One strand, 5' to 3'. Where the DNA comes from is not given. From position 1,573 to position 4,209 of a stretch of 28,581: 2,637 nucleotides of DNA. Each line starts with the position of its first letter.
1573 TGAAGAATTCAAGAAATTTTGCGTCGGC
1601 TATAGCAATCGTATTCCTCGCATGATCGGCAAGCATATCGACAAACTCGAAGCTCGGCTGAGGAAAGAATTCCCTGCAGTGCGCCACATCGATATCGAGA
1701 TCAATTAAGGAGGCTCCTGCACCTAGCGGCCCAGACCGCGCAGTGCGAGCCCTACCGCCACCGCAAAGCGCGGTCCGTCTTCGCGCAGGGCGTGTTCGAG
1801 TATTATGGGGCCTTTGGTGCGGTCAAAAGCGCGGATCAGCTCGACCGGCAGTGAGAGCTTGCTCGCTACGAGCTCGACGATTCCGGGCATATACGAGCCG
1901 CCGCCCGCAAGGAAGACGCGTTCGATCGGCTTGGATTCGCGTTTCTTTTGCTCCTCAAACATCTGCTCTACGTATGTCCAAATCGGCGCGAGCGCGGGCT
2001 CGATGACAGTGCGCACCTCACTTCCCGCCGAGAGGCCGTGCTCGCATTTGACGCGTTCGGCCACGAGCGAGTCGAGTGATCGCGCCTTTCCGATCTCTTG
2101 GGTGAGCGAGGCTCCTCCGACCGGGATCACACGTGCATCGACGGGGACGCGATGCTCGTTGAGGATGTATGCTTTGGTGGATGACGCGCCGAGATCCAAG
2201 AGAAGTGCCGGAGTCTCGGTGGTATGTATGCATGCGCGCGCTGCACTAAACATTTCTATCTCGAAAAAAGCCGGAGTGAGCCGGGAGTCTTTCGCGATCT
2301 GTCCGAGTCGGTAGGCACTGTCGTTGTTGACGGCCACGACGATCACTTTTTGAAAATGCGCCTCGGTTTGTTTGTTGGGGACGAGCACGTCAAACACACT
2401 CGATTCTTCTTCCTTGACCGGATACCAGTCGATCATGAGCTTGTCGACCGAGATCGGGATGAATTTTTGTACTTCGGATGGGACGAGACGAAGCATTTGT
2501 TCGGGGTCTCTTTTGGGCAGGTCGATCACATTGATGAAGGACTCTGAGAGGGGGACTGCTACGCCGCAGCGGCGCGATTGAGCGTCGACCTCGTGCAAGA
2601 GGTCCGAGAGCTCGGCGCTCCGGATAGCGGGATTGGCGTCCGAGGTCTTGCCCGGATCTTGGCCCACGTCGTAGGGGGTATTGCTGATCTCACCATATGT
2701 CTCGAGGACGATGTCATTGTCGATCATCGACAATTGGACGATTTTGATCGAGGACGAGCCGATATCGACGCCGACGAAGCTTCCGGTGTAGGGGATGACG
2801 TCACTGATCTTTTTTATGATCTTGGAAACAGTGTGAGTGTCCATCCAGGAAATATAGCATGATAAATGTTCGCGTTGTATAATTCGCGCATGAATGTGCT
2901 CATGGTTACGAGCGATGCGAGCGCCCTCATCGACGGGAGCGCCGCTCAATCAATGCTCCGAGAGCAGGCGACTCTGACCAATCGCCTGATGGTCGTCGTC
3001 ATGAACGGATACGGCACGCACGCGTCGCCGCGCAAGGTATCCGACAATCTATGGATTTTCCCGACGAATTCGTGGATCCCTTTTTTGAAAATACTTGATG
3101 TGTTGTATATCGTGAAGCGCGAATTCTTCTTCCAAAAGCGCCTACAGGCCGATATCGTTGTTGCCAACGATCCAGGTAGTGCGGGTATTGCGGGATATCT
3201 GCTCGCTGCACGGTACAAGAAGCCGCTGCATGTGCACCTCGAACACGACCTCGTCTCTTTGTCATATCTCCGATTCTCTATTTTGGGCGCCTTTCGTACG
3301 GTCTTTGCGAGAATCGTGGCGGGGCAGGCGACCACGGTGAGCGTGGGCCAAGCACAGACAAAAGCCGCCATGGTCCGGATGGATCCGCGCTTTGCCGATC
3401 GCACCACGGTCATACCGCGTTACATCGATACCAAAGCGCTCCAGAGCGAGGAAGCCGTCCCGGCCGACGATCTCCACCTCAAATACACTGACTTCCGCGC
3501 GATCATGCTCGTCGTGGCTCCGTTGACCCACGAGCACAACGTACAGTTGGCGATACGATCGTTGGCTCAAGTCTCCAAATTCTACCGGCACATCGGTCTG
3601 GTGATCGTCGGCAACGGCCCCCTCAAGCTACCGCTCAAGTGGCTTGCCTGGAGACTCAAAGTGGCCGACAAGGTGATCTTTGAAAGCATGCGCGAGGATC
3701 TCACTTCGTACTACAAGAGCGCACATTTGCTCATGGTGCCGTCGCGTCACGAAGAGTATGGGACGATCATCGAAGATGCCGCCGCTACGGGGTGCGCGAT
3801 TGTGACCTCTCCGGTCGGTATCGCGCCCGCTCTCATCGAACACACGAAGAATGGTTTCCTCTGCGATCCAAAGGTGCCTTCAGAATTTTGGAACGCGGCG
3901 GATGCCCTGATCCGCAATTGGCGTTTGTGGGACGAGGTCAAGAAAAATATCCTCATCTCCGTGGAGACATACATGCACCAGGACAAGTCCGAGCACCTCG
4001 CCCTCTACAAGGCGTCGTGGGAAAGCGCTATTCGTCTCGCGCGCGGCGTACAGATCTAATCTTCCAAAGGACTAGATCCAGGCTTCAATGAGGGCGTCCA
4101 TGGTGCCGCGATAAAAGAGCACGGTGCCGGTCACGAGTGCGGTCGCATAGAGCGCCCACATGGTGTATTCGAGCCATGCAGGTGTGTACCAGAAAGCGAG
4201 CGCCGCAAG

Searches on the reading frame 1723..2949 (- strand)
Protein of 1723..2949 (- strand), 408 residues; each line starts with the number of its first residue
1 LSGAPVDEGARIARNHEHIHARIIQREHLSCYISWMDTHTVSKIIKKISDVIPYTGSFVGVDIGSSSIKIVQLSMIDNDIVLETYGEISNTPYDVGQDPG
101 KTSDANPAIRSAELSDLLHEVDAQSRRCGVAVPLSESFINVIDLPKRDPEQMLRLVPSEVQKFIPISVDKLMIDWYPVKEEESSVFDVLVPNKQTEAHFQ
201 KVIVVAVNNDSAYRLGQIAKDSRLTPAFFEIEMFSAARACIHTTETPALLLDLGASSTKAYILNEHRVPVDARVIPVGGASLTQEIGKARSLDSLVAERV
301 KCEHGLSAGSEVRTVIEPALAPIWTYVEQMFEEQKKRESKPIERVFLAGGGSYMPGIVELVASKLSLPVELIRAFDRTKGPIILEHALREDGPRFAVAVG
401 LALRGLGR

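Call 32: search_protein_families(library=pfam, proteins=[window:1723-2949:-])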
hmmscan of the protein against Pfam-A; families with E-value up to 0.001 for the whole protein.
window:1723-2949:- (408 aa): 3 families
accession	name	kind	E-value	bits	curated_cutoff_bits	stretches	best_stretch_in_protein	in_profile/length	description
PF11104.14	PilM_2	-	3.5e-29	102.2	27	1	60-405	1-339/340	Type IV pilus assembly protein PilM;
PF14450.12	FtsA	-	4.8e-13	50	31.8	1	250-400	2-127/127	Cell division protein FtsA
PF02782.22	FGGY_C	-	0.00041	20.6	27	1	326-373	134-181/198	FGGY family of carbohydrate kinases, C-terminal domain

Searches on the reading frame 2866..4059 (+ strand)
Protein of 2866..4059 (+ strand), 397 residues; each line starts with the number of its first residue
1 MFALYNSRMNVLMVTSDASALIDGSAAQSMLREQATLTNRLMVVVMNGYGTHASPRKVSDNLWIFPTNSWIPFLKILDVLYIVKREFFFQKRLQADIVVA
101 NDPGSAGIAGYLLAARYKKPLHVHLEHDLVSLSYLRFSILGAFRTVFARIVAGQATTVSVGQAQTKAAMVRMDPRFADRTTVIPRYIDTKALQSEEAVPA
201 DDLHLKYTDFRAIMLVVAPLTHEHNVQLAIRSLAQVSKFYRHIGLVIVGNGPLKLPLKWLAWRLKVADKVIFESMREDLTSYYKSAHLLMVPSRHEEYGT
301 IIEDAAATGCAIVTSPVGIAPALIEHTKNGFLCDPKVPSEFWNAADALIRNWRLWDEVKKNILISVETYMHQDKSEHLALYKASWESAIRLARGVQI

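Call 32: search_protein_families(library=pfam, proteins=[window:2866-4059:+])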
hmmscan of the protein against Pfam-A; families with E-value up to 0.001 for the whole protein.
window:2866-4059:+ (397 aa): 5 families
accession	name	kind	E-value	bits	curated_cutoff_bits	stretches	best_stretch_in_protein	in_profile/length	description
PF00534.26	Glycos_transf_1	-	4.1e-23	82.2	26.4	1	212-361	16-168/172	Glycosyl transferases group 1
PF13692.12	Glyco_trans_1_4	-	5.4e-22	79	27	1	213-351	3-142/142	Glycosyl transferases group 1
PF13439.12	Glyco_transf_4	-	4.1e-07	30.6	28.5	1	30-190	11-169/170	Glycosyltransferase Family 4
PF13579.12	Glyco_trans_4_4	-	4.5e-06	27.5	29.7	1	87-184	66-156/158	Glycosyl transferase 4-like domain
PF20706.3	GT4-conflict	-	9e-05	22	26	1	271-389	267-382/385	Family 4 Glycosyltransferase in conflict systems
